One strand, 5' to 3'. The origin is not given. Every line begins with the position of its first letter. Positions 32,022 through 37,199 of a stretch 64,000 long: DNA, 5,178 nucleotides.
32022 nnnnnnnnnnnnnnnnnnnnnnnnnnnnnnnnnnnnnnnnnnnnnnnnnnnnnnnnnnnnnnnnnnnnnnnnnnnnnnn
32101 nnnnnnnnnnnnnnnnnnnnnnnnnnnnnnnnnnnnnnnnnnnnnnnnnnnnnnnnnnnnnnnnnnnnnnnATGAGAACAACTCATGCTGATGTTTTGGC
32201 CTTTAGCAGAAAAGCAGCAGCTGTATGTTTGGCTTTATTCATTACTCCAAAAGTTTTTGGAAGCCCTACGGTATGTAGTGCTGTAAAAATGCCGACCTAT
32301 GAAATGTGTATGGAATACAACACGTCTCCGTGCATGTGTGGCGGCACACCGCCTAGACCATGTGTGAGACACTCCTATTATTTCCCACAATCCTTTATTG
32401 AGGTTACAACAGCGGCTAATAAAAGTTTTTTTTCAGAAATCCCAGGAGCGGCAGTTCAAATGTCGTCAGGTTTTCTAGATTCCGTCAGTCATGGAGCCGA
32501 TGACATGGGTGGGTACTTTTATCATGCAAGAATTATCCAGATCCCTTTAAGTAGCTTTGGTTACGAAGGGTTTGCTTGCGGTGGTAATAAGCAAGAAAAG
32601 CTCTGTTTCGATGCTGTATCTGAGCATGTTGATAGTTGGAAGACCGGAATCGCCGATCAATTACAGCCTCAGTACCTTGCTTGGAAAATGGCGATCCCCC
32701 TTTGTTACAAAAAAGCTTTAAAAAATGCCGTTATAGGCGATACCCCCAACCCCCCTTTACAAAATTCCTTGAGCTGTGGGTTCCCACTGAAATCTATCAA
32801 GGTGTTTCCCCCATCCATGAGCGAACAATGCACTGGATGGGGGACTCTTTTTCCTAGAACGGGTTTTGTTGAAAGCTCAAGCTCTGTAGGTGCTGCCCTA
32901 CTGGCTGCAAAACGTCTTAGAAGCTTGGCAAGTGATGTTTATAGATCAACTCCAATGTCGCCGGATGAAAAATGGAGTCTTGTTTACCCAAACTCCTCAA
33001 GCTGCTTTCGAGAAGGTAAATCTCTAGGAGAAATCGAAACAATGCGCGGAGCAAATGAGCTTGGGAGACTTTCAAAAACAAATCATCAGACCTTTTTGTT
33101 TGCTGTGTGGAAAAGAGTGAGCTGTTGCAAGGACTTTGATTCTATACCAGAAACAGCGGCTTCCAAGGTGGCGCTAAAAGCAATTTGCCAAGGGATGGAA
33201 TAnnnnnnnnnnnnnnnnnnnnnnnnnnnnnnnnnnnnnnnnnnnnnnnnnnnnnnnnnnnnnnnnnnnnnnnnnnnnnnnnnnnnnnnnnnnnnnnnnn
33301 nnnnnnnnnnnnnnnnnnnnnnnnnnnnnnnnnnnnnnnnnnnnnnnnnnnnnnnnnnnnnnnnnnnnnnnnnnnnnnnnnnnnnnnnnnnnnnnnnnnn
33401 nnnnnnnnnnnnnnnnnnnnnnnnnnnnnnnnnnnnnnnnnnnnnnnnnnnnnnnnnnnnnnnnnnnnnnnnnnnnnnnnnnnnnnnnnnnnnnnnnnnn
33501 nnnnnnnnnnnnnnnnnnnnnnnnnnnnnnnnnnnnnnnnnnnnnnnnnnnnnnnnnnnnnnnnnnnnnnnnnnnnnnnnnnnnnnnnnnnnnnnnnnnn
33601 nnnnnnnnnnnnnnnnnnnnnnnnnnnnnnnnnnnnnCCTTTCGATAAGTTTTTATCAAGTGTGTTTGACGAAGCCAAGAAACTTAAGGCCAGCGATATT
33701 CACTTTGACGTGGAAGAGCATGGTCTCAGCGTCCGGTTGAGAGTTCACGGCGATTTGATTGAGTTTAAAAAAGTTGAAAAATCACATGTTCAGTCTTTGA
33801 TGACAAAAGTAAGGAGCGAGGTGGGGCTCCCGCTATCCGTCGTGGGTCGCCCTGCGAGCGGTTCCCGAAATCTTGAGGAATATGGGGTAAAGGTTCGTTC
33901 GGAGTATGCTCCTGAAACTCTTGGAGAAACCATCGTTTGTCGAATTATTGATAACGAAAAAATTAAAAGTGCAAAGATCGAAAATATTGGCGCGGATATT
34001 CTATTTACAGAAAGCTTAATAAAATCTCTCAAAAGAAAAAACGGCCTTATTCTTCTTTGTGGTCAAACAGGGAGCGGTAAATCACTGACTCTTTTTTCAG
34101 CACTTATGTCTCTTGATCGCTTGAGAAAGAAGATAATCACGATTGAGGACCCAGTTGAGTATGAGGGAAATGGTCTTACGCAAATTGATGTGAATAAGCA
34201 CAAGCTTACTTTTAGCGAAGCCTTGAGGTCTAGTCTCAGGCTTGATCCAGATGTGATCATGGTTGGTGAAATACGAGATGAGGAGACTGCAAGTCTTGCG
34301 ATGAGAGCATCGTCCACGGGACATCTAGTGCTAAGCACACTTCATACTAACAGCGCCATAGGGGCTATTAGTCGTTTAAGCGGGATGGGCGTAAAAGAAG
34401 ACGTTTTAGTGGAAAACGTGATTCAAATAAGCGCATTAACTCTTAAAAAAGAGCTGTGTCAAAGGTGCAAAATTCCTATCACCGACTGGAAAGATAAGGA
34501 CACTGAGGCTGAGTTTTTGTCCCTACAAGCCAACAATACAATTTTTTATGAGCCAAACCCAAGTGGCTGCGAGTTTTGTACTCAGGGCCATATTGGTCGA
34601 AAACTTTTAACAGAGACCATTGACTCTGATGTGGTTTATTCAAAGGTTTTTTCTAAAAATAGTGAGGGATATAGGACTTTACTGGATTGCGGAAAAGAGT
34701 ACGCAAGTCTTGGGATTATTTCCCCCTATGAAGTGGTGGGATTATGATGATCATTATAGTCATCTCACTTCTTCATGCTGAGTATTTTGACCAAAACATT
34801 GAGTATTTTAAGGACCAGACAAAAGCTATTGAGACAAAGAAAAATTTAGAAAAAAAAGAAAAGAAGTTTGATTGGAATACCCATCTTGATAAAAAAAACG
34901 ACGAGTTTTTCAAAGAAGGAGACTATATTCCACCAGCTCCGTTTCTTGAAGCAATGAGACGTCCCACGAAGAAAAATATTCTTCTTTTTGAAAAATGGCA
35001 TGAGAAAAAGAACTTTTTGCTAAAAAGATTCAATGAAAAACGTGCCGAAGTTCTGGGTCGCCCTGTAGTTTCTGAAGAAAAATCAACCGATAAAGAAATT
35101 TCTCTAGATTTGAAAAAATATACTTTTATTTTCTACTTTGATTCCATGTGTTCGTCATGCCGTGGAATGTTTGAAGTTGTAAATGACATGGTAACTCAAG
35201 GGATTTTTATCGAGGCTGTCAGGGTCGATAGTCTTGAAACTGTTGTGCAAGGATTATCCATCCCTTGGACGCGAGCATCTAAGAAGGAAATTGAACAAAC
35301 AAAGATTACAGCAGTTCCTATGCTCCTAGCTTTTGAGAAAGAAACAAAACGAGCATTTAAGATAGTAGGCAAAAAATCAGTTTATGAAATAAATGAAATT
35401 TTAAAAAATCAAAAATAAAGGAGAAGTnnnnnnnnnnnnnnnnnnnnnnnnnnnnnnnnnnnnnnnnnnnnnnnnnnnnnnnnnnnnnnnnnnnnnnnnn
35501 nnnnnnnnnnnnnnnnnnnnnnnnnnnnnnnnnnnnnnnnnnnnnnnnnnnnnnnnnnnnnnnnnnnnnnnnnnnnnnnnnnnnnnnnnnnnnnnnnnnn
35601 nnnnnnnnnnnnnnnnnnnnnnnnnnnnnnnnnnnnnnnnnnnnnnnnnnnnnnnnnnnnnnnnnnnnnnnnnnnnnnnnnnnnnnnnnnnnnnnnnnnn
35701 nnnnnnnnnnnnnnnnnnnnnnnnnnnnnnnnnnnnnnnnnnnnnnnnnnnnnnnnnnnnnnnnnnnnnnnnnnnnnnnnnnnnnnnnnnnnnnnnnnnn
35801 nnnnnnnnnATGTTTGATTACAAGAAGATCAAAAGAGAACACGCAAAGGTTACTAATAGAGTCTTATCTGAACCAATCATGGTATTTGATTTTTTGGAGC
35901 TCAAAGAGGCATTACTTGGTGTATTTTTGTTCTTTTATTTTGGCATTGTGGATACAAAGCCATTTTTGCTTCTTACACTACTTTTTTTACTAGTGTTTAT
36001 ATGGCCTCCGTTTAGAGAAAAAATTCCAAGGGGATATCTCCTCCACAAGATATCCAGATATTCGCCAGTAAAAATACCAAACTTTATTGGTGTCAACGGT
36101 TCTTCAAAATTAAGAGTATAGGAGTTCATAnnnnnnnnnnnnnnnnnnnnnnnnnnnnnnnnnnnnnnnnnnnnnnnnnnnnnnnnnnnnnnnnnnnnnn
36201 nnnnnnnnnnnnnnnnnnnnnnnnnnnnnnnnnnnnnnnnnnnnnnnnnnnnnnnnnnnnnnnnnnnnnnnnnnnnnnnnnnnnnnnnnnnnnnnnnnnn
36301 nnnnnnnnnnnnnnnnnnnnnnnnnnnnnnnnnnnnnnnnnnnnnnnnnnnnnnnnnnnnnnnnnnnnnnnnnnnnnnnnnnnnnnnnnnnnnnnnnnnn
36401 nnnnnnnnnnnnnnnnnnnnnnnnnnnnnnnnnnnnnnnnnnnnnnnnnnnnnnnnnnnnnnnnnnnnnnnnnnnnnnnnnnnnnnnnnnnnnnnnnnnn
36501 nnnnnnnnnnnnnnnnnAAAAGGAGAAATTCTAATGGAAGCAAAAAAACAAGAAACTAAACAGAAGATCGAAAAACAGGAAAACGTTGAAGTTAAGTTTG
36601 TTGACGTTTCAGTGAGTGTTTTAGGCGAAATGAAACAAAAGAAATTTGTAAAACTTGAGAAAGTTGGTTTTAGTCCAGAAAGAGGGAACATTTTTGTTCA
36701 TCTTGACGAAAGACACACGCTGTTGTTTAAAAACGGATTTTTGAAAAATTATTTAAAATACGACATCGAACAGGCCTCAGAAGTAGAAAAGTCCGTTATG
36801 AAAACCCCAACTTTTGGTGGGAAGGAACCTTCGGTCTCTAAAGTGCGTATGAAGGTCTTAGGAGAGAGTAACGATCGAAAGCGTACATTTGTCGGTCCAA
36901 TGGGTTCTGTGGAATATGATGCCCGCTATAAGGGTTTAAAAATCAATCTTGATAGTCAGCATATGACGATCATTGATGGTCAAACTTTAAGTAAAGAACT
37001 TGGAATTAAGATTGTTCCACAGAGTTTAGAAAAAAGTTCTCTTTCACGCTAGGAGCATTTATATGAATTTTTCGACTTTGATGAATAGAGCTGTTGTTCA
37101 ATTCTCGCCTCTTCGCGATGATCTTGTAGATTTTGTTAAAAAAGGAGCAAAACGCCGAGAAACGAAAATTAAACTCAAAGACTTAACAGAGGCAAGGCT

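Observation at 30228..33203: In-frame fusion of a cytoplasmic type IV coupling protein with a periplasmic TraU-like domain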

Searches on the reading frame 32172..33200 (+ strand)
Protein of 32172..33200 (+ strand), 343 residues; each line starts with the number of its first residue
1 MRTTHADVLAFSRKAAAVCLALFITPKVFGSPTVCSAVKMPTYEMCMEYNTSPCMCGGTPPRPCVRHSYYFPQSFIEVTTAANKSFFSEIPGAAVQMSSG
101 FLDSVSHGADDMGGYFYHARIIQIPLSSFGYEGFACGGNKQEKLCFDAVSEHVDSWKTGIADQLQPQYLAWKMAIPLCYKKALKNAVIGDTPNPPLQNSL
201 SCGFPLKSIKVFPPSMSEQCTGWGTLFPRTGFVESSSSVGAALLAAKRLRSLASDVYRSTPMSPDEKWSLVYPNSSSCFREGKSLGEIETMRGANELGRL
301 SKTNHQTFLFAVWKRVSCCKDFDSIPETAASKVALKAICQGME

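Call 3: search_protein_families(library=pfam, proteins=[window:32172-33200:+], max_evalue=0.1)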
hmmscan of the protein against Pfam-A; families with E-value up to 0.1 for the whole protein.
window:32172-33200:+ (343 aa): 1 family
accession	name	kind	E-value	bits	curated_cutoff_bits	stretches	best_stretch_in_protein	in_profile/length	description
PF06834.16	TraU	-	9.7e-11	42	26.5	2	223-320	196-305/306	TraU protein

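Call 4: search_protein_families(library=ncbifam, proteins=[window:32172-33200:+], max_evalue=0.1)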
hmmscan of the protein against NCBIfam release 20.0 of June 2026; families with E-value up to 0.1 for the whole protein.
window:32172-33200:+ (343 aa): 1 family
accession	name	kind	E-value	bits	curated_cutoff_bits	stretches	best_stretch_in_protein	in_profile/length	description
TIGR03756.1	conj_TIGR03756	hypoth_equivalog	0.00011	21.7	188.35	1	220-321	178-288/298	TIGR03756 family integrating conjugative element protein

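Call 54: search_dna_similar(query=window:32259-33200:+, collection=plasmids, mode=protein, max_evalue=0.001, max_rows=12)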
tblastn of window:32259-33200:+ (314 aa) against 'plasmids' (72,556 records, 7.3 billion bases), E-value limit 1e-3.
No match.

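Call 56: find_homologous_proteins(query=window:32259-33200:+, max_evalue=0.001)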
Query window:32259-33200:+ (314 aa): 16 proteins with E <= 0.001 among 1104 candidates.
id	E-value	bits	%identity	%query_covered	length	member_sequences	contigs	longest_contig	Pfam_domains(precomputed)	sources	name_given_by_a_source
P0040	9.8e-104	365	65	75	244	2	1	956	PF06834.17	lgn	-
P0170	4.7e-102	359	51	99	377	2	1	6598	PF06834.17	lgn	-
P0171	5.3e-78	280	41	94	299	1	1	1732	PF06834.17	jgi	jgi:hypothetical protein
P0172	6.2e-73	264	38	99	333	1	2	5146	PF06834.17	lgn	-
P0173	1.9e-71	259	40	99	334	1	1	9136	PF06834.17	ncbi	-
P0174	2.5e-70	255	39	99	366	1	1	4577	PF06834.17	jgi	jgi:hypothetical protein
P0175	1.6e-69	253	41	98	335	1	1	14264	PF06834.17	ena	-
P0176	2.0e-66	242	39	99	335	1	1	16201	PF06834.17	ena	-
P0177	2.1e-66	242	39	99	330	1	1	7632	PF06834.17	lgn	-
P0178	5.0e-66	241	39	99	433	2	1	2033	PF06834.17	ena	-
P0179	5.5e-65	238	38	99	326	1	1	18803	PF06834.17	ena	-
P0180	1.4e-64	236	38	100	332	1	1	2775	PF06834.17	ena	-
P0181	9.2e-59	217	37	99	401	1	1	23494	PF06834.17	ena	-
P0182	9.8e-58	214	36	98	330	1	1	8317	PF06834.17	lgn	-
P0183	2.6e-56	209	51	62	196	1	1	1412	PF06834.17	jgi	jgi:hypothetical protein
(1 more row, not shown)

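Call 58: find_encoding_contigs(protein=P0179, flank=7000, max_places=1)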
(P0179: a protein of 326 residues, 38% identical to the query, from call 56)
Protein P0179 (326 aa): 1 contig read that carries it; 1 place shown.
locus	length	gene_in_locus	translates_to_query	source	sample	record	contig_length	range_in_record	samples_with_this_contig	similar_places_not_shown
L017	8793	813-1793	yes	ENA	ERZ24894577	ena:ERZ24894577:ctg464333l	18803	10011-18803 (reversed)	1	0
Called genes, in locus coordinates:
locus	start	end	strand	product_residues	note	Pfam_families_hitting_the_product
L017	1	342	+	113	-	?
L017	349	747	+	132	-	-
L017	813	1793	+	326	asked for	PF06834:TraU (faint)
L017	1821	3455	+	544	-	PF00437:T2SSE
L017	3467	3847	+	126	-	-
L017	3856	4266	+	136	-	PF13098:Thioredoxin_2 (faint)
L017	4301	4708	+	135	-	-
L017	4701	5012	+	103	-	-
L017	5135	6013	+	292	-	-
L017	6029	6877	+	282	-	-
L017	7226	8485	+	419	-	PF03743:TrbI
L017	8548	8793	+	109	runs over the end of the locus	-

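Call 59: find_encoding_contigs(protein=P0176, flank=7000, max_places=1)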
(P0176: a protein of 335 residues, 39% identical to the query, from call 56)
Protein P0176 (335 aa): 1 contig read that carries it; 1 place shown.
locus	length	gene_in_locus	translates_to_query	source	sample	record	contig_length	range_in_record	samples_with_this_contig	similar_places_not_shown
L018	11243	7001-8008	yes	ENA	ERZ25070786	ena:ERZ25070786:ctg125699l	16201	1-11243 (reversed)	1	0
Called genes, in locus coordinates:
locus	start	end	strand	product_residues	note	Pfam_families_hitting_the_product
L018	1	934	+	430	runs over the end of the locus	PF00009:GTP_EFTU (weak), PF01926:MMR_HSR1, PF02421:FeoB_N, PF04548:AIG1 (weak), PF00009:GTP_EFTU, PF02421:FeoB_N, PF01926:MMR_HSR1, PF14714:KH_dom-like, +3 more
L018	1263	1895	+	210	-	PF01527:HTH_Tnp_1 (weak), PF13276:HTH_21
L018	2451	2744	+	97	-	-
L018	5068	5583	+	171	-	PF04297:UPF0122 (weak), PF08281:Sigma70_r4_2 (weak), PF04545:Sigma70_r4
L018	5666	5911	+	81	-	PF07638:Sigma70_ECF (weak), PF08281:Sigma70_r4_2, PF04545:Sigma70_r4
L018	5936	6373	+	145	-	-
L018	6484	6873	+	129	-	-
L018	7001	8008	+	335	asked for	PF06834:TraU (faint)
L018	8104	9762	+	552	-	PF00437:T2SSE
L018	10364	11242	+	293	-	?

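Call 63: search_protein_families(library=pfam, alignment_id=A2, max_evalue=0.01)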
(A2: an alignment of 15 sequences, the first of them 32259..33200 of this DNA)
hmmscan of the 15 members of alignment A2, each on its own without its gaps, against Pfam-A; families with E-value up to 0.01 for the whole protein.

A. member 1, window:32259-33200:+ (314 aa): 1 family
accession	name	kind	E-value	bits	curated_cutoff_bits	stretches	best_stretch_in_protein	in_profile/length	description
PF06834.16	TraU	-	1.1e-10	41.9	26.5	2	194-291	196-305/306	TraU protein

B. families by the number of members that match (of 15 scanned): 1 family
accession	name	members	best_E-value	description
PF06834.16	TraU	15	2.7e-14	TraU protein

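Call 71: predict_structure(alignment_id=A2)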
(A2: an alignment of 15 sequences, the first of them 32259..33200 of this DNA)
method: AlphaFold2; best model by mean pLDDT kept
length: 314 residues; sequences in the alignment: 15
mean_pLDDT: 63.0   pTM: 0.70
mean pLDDT of the five models: 63.0, 62.4, 62.2, 61.1, 60.4
residues with pLDDT >= 90: 13; 70-90: 112; 50-70: 97; < 50: 92
segments of 3 or more residues with pLDDT < 50: 70-83, 95-100, 117-130, 156-176, 178-199, 229-233, 267-271
pLDDT, mean of each block of 10 residues (from residue 1): 72 86 89 91 81 71 55 42 60 54 65 49 44 55 57 48 34 46 40 44 65 75 59 66 79 62 51 62 84 89 83 60
secondary structure, 60 per line:
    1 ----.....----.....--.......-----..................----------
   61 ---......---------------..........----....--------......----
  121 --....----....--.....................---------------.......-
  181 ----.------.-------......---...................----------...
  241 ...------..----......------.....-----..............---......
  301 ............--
elements in order: H5-9 H14-18 E21-27 E33-50 H64-69 E85-94 H99-102 E114-116 H123-126 H131-134 H137-157 E173-176 E200-205 H209-227 E238-243 H256-261 H268-272 E278-291 H295-312

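Call 74: fold_search(model_id=the predicted structure, library=pdb)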
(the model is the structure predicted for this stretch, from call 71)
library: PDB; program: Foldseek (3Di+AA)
matches with E <= 10: 46; with E <= 0.001: 0
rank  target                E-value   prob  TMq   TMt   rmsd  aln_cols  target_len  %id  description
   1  9rmm_F                9.1e-01  0.01  0.08  0.06  32.1       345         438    8  Crystal structure of outer membrane SilC (released 2025-07-23)
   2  9rmm_A                9.1e-01  0.01  0.09  0.07  31.1       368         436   10  Crystal structure of outer membrane SilC (released 2025-07-23)
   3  9rmm_D                2.0e+00  0.01  0.09  0.07  33.3       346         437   10  Crystal structure of outer membrane SilC (released 2025-07-23)
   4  6voa_B                3.0e+00  0.01  0.08  0.05  19.5       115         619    7  Cryo-EM structure of the BBSome-ARL6 complex (released 2020-06-24)
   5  5j7e_A                4.3e+00  0.04  0.06  0.14   6.1        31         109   19  hEAG PAS domain (released 2016-05-04)
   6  1uhg_A                4.5e+00  0.01  0.06  0.05  14.2        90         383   11  Crystal Structure of S-Ovalbumin At 1.9 Angstrom Resolution (released 2003-07-22)
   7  5j7e_F                5.4e+00  0.03  0.06  0.14   6.2        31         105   19  hEAG PAS domain (released 2016-05-04)
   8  6egu_A                5.4e+00  0.01  0.07  0.05  15.4        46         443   13  Structure of RVFV envelope protein Gc in postfusion conformation in complex with 1,2-dipropionyl-sn-glycero-3-phosphoc (released 2017-11-01)
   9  1ova_A                5.4e+00  0.01  0.06  0.05  14.1        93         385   10  CRYSTAL STRUCTURE OF UNCLEAVED OVALBUMIN AT 1.95 ANGSTROMS RESOLUTION (released 1992-04-15)
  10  7nyd_H                5.4e+00  0.01  0.07  0.07  19.8       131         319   10  cryoEM structure of 2C9-sMAC (released 2021-10-06)
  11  1zag_C                6.4e+00  0.01  0.08  0.09  21.8       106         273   11  HUMAN ZINC-ALPHA-2-GLYCOPROTEIN (released 1999-03-31)
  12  5yow_A                6.8e+00  0.03  0.07  0.05  13.4        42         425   10  The post-fusion structure of the Heartland virus Gc glycoprotein (released 2017-11-22)
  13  4llo_H                6.8e+00  0.02  0.06  0.13   6.1        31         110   19  Structure of the eag domain-CNBHD complex of the mouse EAG1 channel (released 2013-08-28)
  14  4hoi_A                6.8e+00  0.02  0.06  0.13   6.2        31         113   19  Crystal structure of PAS domain from the mouse EAG1 potassium channel (released 2013-03-27)
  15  3fgq_A                6.8e+00  0.02  0.07  0.06  14.7        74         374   11  Crystal structure of native human neuroserpin (released 2009-04-28)
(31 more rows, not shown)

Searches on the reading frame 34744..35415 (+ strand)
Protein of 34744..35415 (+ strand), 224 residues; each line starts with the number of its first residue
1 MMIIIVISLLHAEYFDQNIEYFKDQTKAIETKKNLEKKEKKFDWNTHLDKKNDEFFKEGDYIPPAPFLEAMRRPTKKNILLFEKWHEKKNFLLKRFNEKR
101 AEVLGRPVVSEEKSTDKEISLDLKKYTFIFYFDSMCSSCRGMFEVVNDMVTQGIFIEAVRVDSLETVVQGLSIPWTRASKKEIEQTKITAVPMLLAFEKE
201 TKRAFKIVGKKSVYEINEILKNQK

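Call 3: search_protein_families(library=pfam, proteins=[window:34744-35415:+], max_evalue=0.1)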
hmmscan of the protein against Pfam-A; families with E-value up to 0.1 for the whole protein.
window:34744-35415:+ (224 aa): 2 families
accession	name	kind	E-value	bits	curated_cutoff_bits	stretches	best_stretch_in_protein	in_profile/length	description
PF13728.12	TraF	-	0.00031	21.1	23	1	113-205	118-207/224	F plasmid transfer operon protein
PF13098.12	Thioredoxin_2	-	0.0012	19.6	27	1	124-219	5-103/104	Thioredoxin-like domain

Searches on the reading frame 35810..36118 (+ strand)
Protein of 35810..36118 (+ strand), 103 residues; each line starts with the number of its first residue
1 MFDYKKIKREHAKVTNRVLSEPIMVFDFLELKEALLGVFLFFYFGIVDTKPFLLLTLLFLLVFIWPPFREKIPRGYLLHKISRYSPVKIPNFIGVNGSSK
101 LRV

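Call 3: search_protein_families(library=pfam, proteins=[window:35810-36118:+], max_evalue=0.1)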
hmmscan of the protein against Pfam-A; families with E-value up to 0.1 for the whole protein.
window:35810-36118:+ (103 aa): 2 families
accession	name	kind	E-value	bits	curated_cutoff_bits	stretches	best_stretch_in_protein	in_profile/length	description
PF07178.16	TraL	-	0.00063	20.4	24.4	1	19-92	7-78/90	TraL protein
PF16559.10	GIT_CC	-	0.011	15.9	28.7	1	18-35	8-25/66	GIT coiled-coil Rho guanine nucleotide exchange factor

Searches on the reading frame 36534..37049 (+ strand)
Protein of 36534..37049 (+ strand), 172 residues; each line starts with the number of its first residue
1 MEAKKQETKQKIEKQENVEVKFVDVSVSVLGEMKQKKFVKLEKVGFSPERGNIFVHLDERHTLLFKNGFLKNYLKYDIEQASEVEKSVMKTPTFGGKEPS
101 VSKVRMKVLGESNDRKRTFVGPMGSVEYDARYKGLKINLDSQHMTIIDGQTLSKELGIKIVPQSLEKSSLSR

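Call 8: search_protein_families(library=pfam, proteins=[window:36534-37049:+], max_evalue=0.05)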
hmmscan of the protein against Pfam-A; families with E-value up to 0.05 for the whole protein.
window:36534-37049:+ (172 aa): 1 family
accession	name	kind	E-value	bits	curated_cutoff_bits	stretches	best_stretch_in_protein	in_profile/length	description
PF02890.19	DUF226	-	0.05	14.1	25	0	28-90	58-120/139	Borrelia family of unknown function DUF226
